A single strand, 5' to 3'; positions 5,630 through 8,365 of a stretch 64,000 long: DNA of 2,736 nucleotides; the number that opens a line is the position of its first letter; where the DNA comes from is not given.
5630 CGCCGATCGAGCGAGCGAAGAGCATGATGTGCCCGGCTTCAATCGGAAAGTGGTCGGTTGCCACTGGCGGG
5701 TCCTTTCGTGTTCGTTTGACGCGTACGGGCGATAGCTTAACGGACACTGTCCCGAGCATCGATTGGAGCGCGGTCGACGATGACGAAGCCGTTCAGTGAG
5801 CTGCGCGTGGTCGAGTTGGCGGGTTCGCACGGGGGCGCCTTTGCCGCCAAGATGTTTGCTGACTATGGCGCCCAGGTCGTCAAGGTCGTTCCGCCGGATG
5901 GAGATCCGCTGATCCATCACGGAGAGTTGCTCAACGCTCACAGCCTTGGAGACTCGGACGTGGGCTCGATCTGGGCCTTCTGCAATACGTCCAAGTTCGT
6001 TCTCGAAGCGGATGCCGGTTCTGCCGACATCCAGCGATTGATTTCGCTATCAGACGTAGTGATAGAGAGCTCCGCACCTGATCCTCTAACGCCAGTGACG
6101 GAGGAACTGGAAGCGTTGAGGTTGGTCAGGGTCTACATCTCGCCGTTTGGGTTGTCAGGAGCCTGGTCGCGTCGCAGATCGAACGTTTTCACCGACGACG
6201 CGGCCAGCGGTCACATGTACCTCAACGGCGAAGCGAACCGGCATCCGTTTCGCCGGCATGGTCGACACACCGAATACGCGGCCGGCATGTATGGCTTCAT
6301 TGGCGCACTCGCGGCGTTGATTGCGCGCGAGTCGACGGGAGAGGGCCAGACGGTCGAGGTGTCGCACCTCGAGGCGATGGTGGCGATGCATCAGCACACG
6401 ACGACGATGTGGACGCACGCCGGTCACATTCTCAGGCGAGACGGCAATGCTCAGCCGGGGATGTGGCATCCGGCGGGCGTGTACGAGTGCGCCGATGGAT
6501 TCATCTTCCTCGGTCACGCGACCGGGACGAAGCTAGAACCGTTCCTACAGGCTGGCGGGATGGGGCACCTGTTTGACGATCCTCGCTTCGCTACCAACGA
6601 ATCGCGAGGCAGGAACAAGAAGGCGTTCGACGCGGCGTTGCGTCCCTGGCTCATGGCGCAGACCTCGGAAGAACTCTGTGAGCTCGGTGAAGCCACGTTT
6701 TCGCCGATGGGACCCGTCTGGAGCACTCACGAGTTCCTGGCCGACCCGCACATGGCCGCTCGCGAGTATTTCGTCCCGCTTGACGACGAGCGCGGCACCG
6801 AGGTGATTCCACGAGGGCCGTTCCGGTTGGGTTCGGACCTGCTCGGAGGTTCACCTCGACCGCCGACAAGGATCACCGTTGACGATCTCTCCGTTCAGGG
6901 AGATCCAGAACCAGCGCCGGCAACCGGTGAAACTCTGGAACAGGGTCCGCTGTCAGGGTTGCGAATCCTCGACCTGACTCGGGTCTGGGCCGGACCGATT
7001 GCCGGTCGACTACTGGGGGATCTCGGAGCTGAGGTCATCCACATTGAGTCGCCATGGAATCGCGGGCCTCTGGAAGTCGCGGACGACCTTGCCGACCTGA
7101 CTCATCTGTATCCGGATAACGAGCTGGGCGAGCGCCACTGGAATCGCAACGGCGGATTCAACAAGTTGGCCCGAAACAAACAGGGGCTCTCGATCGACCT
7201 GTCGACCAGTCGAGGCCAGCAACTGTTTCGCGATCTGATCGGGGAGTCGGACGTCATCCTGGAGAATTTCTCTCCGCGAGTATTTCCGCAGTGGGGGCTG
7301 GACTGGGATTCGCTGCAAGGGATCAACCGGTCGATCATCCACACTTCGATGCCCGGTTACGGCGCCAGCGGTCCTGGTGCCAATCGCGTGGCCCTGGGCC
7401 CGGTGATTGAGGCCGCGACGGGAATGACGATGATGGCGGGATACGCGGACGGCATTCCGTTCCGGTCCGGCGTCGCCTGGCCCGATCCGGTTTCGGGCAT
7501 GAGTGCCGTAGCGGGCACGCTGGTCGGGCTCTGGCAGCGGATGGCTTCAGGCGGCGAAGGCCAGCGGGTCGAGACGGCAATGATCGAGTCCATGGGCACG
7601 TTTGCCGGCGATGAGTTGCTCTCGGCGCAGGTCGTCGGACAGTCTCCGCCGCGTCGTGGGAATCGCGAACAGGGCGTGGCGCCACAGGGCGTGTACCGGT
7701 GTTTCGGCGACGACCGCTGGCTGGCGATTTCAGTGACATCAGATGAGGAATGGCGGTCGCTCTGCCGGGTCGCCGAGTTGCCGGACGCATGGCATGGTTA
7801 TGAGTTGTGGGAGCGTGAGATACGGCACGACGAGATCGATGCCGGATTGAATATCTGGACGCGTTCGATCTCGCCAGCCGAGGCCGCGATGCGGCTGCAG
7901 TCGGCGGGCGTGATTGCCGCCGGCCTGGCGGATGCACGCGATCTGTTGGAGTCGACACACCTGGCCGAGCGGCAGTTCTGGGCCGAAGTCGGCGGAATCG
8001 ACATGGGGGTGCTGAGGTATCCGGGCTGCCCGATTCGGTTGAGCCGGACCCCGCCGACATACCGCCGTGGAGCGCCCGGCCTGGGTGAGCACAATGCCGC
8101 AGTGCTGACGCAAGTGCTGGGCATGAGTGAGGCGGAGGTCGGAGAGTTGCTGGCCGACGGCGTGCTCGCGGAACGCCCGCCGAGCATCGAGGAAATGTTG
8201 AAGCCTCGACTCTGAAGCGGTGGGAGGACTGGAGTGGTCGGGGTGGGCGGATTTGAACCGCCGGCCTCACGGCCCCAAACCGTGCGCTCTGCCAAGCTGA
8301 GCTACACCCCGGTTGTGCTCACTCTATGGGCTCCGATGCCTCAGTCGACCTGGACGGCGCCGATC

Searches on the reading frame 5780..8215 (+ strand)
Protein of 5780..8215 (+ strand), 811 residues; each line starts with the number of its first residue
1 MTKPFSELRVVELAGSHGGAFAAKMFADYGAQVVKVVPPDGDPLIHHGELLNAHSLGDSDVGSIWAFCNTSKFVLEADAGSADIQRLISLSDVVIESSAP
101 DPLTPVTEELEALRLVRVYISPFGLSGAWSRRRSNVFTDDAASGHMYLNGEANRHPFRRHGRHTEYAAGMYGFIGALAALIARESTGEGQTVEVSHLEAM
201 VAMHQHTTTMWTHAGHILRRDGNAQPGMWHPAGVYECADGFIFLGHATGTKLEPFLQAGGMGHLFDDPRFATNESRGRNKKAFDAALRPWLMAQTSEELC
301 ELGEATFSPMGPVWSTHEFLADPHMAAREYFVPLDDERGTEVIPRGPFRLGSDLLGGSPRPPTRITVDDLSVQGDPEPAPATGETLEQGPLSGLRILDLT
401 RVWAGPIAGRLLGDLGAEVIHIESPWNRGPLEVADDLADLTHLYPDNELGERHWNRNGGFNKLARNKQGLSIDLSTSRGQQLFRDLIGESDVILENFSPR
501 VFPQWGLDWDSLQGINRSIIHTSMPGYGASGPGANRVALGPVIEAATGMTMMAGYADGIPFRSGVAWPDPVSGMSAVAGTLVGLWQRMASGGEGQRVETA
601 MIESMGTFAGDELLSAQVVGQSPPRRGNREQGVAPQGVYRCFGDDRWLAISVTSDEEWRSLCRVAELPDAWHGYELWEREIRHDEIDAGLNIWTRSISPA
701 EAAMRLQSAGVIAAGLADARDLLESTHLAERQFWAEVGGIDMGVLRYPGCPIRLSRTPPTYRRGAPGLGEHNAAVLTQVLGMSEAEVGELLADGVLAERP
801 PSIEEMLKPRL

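Call 3: search_protein_families(library=pfam, proteins=[window:5780-8215:+], max_evalue=0.001)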
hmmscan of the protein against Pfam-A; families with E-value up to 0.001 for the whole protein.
window:5780-8215:+ (811 aa): 1 family
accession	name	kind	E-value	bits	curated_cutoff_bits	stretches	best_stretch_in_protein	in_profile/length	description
PF02515.22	CoA_transf_3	-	3.3e-154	513.9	23.3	2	391-772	1-366/366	CoA-transferase family III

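Call 17: search_protein_families(library=ncbifam, proteins=[window:5780-8215:+], max_evalue=0.00001)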
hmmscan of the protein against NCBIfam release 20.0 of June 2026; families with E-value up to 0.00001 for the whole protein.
window:5780-8215:+ (811 aa): 7 families
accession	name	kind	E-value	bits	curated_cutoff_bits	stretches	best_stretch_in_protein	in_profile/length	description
NF052585.1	SucGlutTfsCaiB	equivalog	1.7e-88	296.9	750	2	387-779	4-388/394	succinate--glutarate CoA-transferase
NF041294.1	Scnl_mescCoAtase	equivalog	1.9e-72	244.5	700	2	390-776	3-380/381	succinyl-CoA:mesaconate CoA-transferase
NF003809.0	PRK05398.1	subfamily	1.5e-69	234.6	442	2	389-795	3-415/416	formyl-CoA transferase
TIGR03253.1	oxalate_frc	equivalog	2.4e-64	217.6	504.2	2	390-795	3-415/416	formyl-CoA transferase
NF008511.0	PRK11430.1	equivalog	4.7e-64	216.9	522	2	388-775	7-375/381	CoA:oxalate CoA-transferase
NF002914.1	PRK03525.1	equivalog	1.1e-46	159.6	413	2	388-796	7-397/400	L-carnitine CoA-transferase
TIGR04253.1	mesacon_CoA_iso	equivalog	5.9e-18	65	725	1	391-797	3-401/403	2-methylfumaryl-CoA isomerase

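Call 32: find_homologous_proteins(query=window:5780-8215:+, max_evalue=1e-30)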
Query window:5780-8215:+ (811 aa): 1522 proteins with E <= 1e-30 among 8000 candidates; the best 120 are listed.
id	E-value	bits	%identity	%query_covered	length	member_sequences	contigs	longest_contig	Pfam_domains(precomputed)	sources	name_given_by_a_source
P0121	0.0e+0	1782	95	100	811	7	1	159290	PF02515.23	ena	-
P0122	0.0e+0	1713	91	100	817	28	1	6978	PF02515.23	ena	-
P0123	0.0e+0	1615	84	100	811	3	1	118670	PF02515.23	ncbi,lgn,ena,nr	ncbi:MAG: CoA transferase [Chloroflexota bacterium]|nr:CoA transferase [Chloroflexota bacterium]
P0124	0.0e+0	1600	84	99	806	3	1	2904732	PF02515.23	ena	-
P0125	0.0e+0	1594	84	99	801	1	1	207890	PF02515.23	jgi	jgi:crotonobetainyl-CoA:carnitine CoA-transferase CaiB-like acyl-CoA transferase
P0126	0.0e+0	1590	84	99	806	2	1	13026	PF02515.23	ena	-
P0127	0.0e+0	1587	83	100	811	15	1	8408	PF02515.23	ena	-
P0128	0.0e+0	1553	82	100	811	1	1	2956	PF02515.23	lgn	-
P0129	0.0e+0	1550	81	100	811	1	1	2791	PF02515.23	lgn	-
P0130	0.0e+0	1547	81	100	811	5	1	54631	PF02515.23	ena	-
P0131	0.0e+0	1539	81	100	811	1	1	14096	PF02515.23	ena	-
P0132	0.0e+0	1531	80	100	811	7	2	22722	PF02515.23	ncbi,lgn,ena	-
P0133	0.0e+0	1527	79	100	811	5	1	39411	PF02515.23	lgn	-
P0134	0.0e+0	1511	80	100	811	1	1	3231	PF02515.23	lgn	-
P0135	0.0e+0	1507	79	100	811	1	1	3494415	PF02515.23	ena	-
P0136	0.0e+0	1500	79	99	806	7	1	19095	PF02515.23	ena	-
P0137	0.0e+0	1493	79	100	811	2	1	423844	PF02515.23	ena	-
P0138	0.0e+0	1491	78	100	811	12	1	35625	PF02515.23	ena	-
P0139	0.0e+0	1486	78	100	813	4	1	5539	PF02515.23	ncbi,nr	ncbi:MAG: CoA transferase [Chloroflexi bacterium]|nr:CoA transferase [Chloroflexota bacterium]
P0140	0.0e+0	1484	78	100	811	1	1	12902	PF02515.23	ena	-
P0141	0.0e+0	1481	78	100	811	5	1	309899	PF02515.23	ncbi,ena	-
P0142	0.0e+0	1477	76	100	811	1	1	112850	PF02515.23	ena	-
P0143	0.0e+0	1476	78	100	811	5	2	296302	PF02515.23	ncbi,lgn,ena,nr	ncbi:MAG: CoA transferase [Chloroflexi bacterium]|nr:CoA transferase [Chloroflexota bacterium] MYF22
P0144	0.0e+0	1473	77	100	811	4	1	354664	PF02515.23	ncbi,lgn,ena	-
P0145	0.0e+0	1462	77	99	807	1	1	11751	PF02515.23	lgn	-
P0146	0.0e+0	1459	76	100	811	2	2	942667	PF02515.23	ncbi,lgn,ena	-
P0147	0.0e+0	1458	77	99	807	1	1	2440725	PF02515.23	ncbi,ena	-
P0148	0.0e+0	1452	76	100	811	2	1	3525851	PF02515.23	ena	-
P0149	0.0e+0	1451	76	100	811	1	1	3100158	PF02515.23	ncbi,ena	-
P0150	0.0e+0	1450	75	100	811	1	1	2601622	PF02515.23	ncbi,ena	-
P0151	0.0e+0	1449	75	100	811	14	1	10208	PF02515.23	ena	-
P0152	0.0e+0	1440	76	100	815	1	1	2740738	PF02515.23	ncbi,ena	-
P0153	0.0e+0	1440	75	100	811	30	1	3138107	PF02515.23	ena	-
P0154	0.0e+0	1439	75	100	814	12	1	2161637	PF02515.23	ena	-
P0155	0.0e+0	1439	76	100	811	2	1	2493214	PF02515.23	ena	-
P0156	0.0e+0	1381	73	100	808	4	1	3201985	PF02515.23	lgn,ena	-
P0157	0.0e+0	1377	72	100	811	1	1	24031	PF02515.23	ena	-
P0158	0.0e+0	1359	72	99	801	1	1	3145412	PF02515.23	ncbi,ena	-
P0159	0.0e+0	1354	72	99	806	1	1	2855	PF02515.23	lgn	-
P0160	0.0e+0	1353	72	99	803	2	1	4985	PF02515.23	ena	-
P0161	0.0e+0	1328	71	99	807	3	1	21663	PF02515.23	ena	-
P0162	0.0e+0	1251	90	74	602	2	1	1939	PF02515.23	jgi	-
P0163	0.0e+0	1243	67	100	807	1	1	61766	PF02515.23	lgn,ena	-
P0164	0.0e+0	1242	66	100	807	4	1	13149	PF02515.23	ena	-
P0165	0.0e+0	1239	66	99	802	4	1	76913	PF02515.23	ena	-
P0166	0.0e+0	1231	67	99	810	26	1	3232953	PF02515.23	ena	-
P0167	0.0e+0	1223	67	99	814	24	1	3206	PF02515.23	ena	-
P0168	0.0e+0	1220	67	99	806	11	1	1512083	PF02515.23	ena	-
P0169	0.0e+0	1204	66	99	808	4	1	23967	PF02515.23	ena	-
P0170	0.0e+0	1201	66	98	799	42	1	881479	PF02515.23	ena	-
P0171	0.0e+0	1201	66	99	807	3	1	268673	PF02515.23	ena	-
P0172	0.0e+0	1191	66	98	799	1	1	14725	PF02515.23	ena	-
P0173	0.0e+0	1188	65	98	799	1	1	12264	PF02515.23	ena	-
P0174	0.0e+0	1159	65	99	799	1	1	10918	PF02515.23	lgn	-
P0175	0.0e+0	1148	62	99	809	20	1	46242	PF02515.23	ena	-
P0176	0.0e+0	1142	63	99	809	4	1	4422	PF02515.23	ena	-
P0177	0.0e+0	1141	62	99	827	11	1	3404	PF02515.23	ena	-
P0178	0.0e+0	1138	62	99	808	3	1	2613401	PF02515.23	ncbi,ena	-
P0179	0.0e+0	1131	61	99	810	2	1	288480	PF02515.23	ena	-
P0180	0.0e+0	1115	61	99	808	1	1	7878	PF02515.23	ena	-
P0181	6.1e-298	1009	57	99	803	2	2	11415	PF02515.23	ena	-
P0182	3.5e-288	976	57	99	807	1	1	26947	PF02515.23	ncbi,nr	ncbi:MAG: hypothetical protein C0506_10735 [Anaerolinea sp.]|nr:hypothetical protein [Anaerolinea sp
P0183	9.3e-288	975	58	99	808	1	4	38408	PF02515.23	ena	-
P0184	4.1e-285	966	56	100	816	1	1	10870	PF02515.23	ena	-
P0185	7.1e-285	965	56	99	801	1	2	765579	PF02515.23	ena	-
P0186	9.1e-285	965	55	100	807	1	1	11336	PF02515.23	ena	-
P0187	1.8e-283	961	56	99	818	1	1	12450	PF02515.23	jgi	jgi:crotonobetainyl-CoA:carnitine CoA-transferase CaiB-like acyl-CoA transferase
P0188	1.9e-282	957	57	99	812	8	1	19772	PF02515.23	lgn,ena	-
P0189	3.0e-282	957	57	99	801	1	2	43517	PF02515.23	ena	-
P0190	2.5e-281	954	57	99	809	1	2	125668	PF02515.23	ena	-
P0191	6.8e-281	952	57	99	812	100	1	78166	PF02515.23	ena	-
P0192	9.7e-281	952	56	99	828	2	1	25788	PF02515.23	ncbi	-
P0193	1.3e-280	951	57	99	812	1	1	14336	PF02515.23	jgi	jgi:crotonobetainyl-CoA:carnitine CoA-transferase CaiB-like acyl-CoA transferase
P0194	1.7e-280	951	55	99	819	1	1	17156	PF02515.23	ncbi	-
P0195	1.0e-279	948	55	99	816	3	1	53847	PF02515.23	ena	-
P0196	7.8e-279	945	56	100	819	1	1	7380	PF02515.23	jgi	jgi:crotonobetainyl-CoA:carnitine CoA-transferase CaiB-like acyl-CoA transferase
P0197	2.0e-276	937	55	100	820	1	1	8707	PF02515.23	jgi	jgi:crotonobetainyl-CoA:carnitine CoA-transferase CaiB-like acyl-CoA transferase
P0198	6.6e-276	936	54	99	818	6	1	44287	PF02515.23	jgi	-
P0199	1.3e-275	935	74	68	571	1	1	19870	PF02515.23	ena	-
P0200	1.9e-275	934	57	99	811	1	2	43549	PF02515.23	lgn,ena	-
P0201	5.3e-275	933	54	100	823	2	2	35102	PF02515.23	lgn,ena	-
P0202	2.9e-273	927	55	99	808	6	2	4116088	PF02515.23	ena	-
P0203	2.1e-270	918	53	98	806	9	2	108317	PF02515.23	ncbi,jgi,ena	-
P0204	3.6e-267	907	52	98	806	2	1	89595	PF02515.23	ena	-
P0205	1.6e-263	895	53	99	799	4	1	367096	PF02515.23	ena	-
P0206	1.1e-262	892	53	99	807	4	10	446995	PF02515.23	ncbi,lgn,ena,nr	ncbi:MAG TPA: CoA transferase [Dehalococcoidia bacterium]|nr:CoA transferase [Dehalococcoidia bacter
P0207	3.2e-262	890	53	99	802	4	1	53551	PF02515.23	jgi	-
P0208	2.0e-261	888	52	99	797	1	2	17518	PF02515.23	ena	-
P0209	1.0e-260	885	52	99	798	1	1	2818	PF02515.23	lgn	-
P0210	2.2e-260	884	53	99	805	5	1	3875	PF02515.23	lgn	-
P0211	4.2e-260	883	52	99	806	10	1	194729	PF02515.23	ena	-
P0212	5.7e-260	883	52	99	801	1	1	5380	PF02515.23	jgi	jgi:crotonobetainyl-CoA:carnitine CoA-transferase CaiB-like acyl-CoA transferase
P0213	1.1e-258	879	66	72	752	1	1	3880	PF02515.23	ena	-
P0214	2.2e-257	874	57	86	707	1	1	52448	PF02515.23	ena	-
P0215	1.4e-256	872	51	99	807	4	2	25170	PF02515.23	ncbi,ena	-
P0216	1.1e-255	869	52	98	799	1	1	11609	PF02515.23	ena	-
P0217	4.9e-255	867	56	91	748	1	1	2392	PF02515.23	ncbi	ncbi:MAG: CoA transferase, partial [Dehalococcoidia bacterium]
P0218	1.2e-254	865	51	99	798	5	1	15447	PF02515.23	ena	-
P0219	1.9e-254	865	52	98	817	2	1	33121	PF02515.23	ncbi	ncbi:MAG: CoA transferase [Myxococcota bacterium]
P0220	3.6e-254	864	52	99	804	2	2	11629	PF02515.23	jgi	jgi:crotonobetainyl-CoA:carnitine CoA-transferase CaiB-like acyl-CoA transferase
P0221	6.1e-254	863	52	99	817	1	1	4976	PF02515.23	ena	-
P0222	1.0e-252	859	51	98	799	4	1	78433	PF02515.23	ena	-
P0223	1.3e-252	859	51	99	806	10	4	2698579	PF02515.23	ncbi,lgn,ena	-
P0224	4.1e-252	857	50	99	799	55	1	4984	PF02515.23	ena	-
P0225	4.4e-252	857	51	99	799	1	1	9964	PF02515.23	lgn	-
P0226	5.8e-251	853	52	99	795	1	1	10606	PF02515.23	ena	-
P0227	1.3e-249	849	50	99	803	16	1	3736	PF02515.23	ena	-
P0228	1.7e-248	845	51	98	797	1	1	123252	PF02515.23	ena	-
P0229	2.5e-248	845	50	99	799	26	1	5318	PF02515.23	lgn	-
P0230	5.1e-248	843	50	99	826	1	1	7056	PF02515.23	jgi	jgi:crotonobetainyl-CoA:carnitine CoA-transferase CaiB-like acyl-CoA transferase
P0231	9.0e-248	843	51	98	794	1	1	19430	PF02515.23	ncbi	ncbi:MAG: CaiB/BaiF CoA transferase family protein [Dehalococcoidia bacterium]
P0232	1.1e-247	842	50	99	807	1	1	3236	PF02515.23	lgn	-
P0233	1.5e-246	839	50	98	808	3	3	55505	PF02515.23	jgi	-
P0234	3.4e-242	824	49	99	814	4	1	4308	PF02515.23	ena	-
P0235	3.6e-241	821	50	99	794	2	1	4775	PF02515.23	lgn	-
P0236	9.0e-241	819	50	99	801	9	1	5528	PF02515.23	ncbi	-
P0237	3.2e-240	818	49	99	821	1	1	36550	PF02515.23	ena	-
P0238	1.9e-239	815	50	98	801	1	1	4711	PF02515.23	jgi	jgi:crotonobetainyl-CoA:carnitine CoA-transferase CaiB-like acyl-CoA transferase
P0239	8.6e-239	813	48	99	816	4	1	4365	PF02515.23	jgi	-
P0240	1.6e-237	809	50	99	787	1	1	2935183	PF02515.23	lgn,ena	-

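Call 66: predict_structure(alignment_id=A3)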
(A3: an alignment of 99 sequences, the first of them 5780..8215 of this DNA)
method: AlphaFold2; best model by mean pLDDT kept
length: 811 residues; sequences in the alignment: 99
mean_pLDDT: 93.1   pTM: 0.95
mean pLDDT of the five models: 93.1, 92.5, 91.0, 90.5, 88.1
residues with pLDDT >= 90: 668; 70-90: 125; 50-70: 17; < 50: 1
segments of 3 or more residues with pLDDT < 50: none
pLDDT, mean of each block of 10 residues (from residue 1): 93 97 98 97 95 91 98 96 93 98 95 95 97 97 94 91 96 99 93 98 91 90 81 93 87 93 95 88 94 96 90 96 97 93 97 93 91 59 82 96 89 98 92 88 90 92 94 94 97 84 87 97 93 87 93 92 84 97 97 96 97 96 91 94 96 97 97 96 96 97 98 97 96 91 91 96 94 97 97 95 82 36
secondary structure, 60 per line:
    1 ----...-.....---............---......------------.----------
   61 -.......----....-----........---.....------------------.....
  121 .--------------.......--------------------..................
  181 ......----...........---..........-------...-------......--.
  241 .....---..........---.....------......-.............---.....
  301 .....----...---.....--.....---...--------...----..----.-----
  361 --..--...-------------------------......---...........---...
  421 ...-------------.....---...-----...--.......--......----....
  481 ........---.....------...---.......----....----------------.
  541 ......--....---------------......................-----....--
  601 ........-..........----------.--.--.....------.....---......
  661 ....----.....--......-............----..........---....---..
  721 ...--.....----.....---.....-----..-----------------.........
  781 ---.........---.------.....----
elements in order (helices of 4 or more, strands of 3 or more residues): E9-13 H17-28 E32-37 H63-68 E73-76 H82-89 E93-97 E116-121 H136-142 H163-186 E191-195 H196-201 H205-214 E232-237 E240-245 H249-258 H262-266 H273-278 H280-292 H296-305 E310-312 H316-320 H323-327 E331-333 E342-344 E395-400 H404-414 E418-423 H437-441 H458-464 E467-472 H477-488 E492-496 H509-515 E520-523 H540-546 H549-552 H568-589 E595-598 H601-608 H610-619 E636-640 E647-651 H655-664 H669-673 H676-681 H683-694 H699-708 E712-715 H719-723 H726-730 E735-739 E743-747 H772-780 H784-792 H803-807

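Call 68: fold_search(model_id=the predicted structure, library=pdb)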
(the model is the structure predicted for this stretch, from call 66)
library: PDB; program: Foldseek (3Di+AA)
matches with E <= 10: 1629; with E <= 0.001: 89
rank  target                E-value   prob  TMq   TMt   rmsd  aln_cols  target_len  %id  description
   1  9fn0_D                1.7e-32  1.00  0.47  0.92   2.7       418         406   30  Succinyl-CoA:(R)-benzylsuccinate CoA-transferase (BbsEF) (released 2025-12-17)
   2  9fn0_B                1.7e-31  1.00  0.47  0.91   2.8       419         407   30  Succinyl-CoA:(R)-benzylsuccinate CoA-transferase (BbsEF) (released 2025-12-17)
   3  9fol_D                3.7e-31  1.00  0.47  0.92   2.7       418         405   29  Succinyl-CoA:(R)-benzylsuccinate CoA-transferase (BbsEF), D178-CoA adduct + succinate (weakly occupied) (released 2025-12-24)
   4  9br7_B                5.8e-28  1.00  0.45  0.88   3.5       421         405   24  Crystal structure of human succinyl-CoA:glutarate-CoA transferase (SUGCT) in complex with Losartan carboxylic acid (released 2024-08-07)
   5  9br6_A                1.1e-27  1.00  0.45  0.89   3.3       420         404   24  Crystal structure of human succinyl-CoA:glutarate-CoA transferase (SUGCT) (released 2024-08-07)
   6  9br6_B                1.7e-27  1.00  0.46  0.90   3.4       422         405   24  Crystal structure of human succinyl-CoA:glutarate-CoA transferase (SUGCT) (released 2024-08-07)
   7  9br7_C                3.1e-27  1.00  0.45  0.88   3.5       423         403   23  Crystal structure of human succinyl-CoA:glutarate-CoA transferase (SUGCT) in complex with Losartan carboxylic acid (released 2024-08-07)
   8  1q6y                  1.4e-26  1.00  0.45  0.84   3.1       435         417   27  Hypothetical protein YfdW from E. coli bound to Coenzyme A (released 2003-09-30)
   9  9br7_A                1.6e-26  1.00  0.45  0.89   3.4       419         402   23  Crystal structure of human succinyl-CoA:glutarate-CoA transferase (SUGCT) in complex with Losartan carboxylic acid (released 2024-08-07)
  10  1pt5_A                7.5e-26  1.00  0.45  0.85   3.2       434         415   26  Crystal structure of gene yfdW of E. coli (released 2003-09-09)
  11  1q7e                  1.3e-25  1.00  0.44  0.84   3.1       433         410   26  Crystal Structure of YfdW protein from E. coli (released 2003-09-30)
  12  1pt8_A                1.5e-25  1.00  0.45  0.85   3.1       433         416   26  Crystal structure of the yfdW gene product of E. coli, in complex with oxalate and acetyl-CoA (released 2003-09-09)
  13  9zav_A                2.3e-25  1.00  0.43  0.83   4.4       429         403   27  Crystal structure of Formyl-coenzyme A transferase from Brucella melitensis in complex with succinate (released 2025-12-03)
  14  9zav_B                9.1e-25  1.00  0.43  0.83   4.1       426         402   27  Crystal structure of Formyl-coenzyme A transferase from Brucella melitensis in complex with succinate (released 2025-12-03)
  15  10ui_D                1.6e-24  1.00  0.42  0.82   4.4       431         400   27  Crystal structure of Formyl-coenzyme A transferase from Brucella melitensis in complex with Zinc (released 2026-02-18)
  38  9fol_A                1.4e-22  1.00  0.43  0.83   3.7       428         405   24  Succinyl-CoA:(R)-benzylsuccinate CoA-transferase (BbsEF), D178-CoA adduct + succinate (weakly occupied) (released 2025-12-24)
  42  9fol_C                2.5e-22  1.00  0.43  0.83   3.9       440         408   24  Succinyl-CoA:(R)-benzylsuccinate CoA-transferase (BbsEF), D178-CoA adduct + succinate (weakly occupied) (released 2025-12-24)
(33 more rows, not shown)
